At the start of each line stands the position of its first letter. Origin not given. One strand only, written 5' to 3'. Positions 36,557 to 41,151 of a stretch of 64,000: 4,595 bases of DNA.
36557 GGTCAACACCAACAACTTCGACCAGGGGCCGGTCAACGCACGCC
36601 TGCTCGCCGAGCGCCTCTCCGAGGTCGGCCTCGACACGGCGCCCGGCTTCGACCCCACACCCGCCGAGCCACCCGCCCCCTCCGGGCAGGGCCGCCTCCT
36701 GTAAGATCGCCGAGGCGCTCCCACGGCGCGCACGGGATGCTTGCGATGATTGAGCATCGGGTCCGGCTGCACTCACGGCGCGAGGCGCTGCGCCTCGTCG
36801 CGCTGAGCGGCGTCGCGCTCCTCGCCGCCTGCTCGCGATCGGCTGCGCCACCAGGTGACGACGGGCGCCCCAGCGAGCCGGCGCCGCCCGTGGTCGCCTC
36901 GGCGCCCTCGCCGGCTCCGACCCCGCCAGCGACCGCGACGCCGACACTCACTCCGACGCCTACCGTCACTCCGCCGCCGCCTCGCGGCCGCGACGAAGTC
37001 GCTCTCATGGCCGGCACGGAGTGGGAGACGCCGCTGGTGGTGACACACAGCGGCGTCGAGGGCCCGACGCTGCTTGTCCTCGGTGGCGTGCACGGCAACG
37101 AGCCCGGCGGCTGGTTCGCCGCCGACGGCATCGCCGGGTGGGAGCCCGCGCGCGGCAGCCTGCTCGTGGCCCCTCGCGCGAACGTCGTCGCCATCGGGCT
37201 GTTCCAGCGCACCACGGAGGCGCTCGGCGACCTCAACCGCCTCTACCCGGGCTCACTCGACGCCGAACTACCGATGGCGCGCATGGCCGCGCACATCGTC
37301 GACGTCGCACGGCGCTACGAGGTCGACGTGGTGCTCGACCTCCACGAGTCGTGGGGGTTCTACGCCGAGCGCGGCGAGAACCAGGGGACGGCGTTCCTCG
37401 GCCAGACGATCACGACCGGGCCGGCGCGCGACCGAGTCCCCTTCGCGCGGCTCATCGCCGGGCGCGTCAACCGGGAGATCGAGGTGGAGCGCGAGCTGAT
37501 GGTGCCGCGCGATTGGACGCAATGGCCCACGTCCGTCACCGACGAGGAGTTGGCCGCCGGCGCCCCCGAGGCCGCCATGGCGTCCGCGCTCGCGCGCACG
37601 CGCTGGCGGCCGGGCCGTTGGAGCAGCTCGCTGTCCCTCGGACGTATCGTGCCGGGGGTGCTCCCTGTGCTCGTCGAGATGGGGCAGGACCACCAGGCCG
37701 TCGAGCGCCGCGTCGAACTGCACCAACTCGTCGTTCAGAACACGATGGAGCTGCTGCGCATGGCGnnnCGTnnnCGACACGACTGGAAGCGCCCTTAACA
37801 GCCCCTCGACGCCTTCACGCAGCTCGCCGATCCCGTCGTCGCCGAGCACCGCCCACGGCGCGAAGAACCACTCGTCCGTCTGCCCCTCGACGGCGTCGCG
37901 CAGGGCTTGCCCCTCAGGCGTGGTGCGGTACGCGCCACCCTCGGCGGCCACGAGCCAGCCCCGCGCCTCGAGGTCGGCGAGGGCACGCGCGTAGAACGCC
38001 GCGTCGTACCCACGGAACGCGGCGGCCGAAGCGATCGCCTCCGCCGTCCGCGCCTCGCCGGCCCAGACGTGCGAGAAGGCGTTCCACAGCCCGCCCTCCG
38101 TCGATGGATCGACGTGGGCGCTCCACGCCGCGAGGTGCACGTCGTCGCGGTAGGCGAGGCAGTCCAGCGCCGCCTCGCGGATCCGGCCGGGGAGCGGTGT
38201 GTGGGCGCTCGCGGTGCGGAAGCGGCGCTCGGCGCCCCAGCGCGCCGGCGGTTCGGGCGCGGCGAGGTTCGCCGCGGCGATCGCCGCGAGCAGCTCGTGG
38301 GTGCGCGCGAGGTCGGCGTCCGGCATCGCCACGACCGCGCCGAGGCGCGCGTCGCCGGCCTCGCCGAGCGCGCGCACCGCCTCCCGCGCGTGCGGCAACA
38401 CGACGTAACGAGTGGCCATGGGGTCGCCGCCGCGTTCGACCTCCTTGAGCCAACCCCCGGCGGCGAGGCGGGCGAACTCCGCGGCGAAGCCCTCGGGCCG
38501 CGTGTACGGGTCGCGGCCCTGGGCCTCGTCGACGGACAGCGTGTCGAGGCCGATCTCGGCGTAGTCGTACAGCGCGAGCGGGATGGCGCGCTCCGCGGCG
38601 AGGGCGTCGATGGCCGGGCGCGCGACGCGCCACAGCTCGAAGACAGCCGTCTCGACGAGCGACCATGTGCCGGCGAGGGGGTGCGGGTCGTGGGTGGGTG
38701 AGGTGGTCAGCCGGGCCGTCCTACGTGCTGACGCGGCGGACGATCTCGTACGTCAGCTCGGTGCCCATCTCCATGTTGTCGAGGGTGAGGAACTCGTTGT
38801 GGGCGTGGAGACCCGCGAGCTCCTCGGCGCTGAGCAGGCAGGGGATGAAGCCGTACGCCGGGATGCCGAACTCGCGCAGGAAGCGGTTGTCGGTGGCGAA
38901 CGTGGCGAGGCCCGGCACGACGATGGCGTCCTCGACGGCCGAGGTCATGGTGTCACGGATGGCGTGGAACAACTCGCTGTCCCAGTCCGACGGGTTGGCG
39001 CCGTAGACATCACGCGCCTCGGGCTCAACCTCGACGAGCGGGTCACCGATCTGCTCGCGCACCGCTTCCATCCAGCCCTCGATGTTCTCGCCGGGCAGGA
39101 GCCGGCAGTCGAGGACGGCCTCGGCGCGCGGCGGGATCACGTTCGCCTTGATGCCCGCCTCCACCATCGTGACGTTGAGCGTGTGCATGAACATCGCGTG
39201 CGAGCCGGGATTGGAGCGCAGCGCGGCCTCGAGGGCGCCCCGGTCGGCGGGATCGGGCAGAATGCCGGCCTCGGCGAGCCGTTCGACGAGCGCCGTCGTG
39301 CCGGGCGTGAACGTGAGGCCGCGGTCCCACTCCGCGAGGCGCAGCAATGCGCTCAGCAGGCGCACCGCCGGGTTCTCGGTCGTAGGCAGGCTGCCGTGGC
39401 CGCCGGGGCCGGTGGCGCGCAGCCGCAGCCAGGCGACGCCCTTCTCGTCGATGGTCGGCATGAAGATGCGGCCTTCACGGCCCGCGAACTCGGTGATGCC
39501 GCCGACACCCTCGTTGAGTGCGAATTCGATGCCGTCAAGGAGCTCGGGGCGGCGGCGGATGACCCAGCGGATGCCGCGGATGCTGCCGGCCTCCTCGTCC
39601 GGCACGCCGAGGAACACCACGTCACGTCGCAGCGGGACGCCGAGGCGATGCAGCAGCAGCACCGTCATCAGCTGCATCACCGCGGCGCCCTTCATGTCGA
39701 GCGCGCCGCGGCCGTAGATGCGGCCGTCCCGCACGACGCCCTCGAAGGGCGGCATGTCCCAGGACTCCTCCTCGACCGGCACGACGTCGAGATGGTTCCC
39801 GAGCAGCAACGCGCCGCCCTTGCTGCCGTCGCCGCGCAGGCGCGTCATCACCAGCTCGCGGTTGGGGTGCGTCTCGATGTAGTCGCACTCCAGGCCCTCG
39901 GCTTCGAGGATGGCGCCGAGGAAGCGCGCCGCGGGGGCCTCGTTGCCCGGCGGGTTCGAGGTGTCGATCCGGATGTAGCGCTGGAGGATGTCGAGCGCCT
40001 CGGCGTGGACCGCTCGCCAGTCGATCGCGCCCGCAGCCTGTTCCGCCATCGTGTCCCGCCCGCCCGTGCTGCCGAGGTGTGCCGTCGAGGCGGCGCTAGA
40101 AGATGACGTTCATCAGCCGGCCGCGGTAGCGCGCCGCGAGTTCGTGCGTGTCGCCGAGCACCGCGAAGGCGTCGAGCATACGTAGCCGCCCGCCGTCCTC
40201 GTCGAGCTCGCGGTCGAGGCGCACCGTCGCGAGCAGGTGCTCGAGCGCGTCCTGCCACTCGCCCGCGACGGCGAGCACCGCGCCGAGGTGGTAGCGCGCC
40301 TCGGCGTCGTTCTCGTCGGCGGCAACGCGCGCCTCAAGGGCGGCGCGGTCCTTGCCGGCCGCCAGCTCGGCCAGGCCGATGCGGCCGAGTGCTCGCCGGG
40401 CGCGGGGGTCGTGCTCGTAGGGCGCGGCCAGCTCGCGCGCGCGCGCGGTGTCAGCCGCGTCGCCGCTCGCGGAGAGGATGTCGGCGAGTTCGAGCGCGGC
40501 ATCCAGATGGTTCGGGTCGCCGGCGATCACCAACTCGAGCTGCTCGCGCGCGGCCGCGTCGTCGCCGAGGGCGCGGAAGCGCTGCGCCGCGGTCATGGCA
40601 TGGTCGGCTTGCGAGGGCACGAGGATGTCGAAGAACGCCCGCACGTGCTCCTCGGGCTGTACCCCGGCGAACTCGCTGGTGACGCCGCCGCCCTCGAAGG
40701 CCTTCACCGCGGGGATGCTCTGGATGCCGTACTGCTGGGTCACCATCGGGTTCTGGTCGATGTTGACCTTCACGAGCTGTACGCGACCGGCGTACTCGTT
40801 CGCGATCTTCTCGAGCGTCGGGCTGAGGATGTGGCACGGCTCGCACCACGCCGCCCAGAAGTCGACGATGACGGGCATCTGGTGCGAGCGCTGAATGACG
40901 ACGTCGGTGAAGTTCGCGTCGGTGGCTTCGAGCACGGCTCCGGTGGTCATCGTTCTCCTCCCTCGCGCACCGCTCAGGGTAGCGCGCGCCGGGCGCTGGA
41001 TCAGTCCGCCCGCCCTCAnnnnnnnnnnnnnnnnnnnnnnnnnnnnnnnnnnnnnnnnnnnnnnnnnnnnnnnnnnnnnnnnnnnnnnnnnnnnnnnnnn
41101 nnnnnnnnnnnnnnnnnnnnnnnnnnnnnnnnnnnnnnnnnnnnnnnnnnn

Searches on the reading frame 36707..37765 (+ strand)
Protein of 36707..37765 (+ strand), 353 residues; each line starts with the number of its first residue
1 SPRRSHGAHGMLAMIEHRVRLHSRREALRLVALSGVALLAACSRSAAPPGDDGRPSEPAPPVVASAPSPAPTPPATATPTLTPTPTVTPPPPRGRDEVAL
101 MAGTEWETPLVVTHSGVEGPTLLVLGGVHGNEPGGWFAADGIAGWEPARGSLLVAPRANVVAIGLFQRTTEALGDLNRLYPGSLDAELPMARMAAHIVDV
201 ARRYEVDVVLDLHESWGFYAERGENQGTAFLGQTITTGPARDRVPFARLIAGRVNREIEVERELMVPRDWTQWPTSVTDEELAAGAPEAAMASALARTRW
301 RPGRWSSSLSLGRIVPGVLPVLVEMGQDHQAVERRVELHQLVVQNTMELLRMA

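Call 69: search_protein_families(library=pfam, proteins=[window:36707-37765:+])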
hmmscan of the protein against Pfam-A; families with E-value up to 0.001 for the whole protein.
window:36707-37765:+ (353 aa): 2 families
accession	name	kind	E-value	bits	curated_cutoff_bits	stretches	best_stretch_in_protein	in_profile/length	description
PF24827.1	AstE_AspA_cat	-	1.7e-10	41.2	25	1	118-214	1-105/192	Succinylglutamate desuccinylase/Aspartoacylase catalytic domain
PF17033.10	Peptidase_M99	-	9.8e-07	28.9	27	1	118-220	35-135/267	Carboxypeptidase controlling helical cell shape catalytic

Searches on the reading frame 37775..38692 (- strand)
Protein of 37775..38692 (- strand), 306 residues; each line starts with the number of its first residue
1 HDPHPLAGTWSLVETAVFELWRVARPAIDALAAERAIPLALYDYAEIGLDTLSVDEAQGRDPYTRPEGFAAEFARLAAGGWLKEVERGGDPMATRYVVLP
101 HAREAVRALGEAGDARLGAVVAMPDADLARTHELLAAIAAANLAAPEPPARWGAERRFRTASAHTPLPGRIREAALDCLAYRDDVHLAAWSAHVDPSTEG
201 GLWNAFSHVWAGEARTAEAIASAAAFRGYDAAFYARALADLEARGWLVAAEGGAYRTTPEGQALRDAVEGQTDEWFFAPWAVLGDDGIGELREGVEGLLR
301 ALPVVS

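Call 69: search_protein_families(library=pfam, proteins=[window:37775-38692:-])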
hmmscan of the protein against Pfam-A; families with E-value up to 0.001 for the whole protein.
window:37775-38692:- (306 aa): 2 families
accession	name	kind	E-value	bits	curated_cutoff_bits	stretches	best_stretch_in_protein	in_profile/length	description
PF21863.2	HTH_67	-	9.4e-12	45.5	27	1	181-302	154-261/268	Helix-turn-helix family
PF25213.1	HVO_A0261_N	-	5e-05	23.5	35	1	235-270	42-76/86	HVO_A0261 N-terminal domain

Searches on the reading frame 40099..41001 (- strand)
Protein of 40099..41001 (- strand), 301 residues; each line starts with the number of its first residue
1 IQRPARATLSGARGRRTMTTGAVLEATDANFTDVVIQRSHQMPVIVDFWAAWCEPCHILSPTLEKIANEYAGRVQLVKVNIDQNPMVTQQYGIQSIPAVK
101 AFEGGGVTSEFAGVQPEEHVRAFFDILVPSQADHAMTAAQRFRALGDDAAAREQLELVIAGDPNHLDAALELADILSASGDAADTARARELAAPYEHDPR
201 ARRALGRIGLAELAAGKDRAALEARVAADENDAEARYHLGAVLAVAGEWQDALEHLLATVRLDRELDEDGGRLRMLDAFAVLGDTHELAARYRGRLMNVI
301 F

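Call 69: search_protein_families(library=pfam, proteins=[window:40099-41001:-])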
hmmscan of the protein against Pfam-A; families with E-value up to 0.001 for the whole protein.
window:40099-41001:- (301 aa): 9 families
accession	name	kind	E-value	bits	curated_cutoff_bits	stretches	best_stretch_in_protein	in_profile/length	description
PF00085.26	Thioredoxin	-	1.7e-24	86.2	23.5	1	23-123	2-100/103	Thioredoxin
PF14561.12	TPR_20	-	5.1e-21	75.2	25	1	214-301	3-90/90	Tetratricopeptide repeat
PF13905.12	Thioredoxin_8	-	1.3e-05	25.9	27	1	43-90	3-52/94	Thioredoxin-like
PF08534.16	Redoxin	-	5e-05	23.6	26.6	1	30-110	17-100/148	Redoxin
PF13431.12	TPR_17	-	5.9e-05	23.5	24.4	0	158-184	5-30/34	Tetratricopeptide repeat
PF13098.12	Thioredoxin_2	-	6.6e-05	23.6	27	1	39-122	3-102/104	Thioredoxin-like domain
PF00578.27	AhpC-TSA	-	0.00028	21.2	26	1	25-85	9-71/124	AhpC/TSA family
PF14559.12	TPR_19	-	0.0003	21.5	25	0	145-207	4-67/68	Tetratricopeptide repeat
PF04756.19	OST3_OST6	-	0.00078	19.4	27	1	22-104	12-104/294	OST3 / OST6 family, transporter family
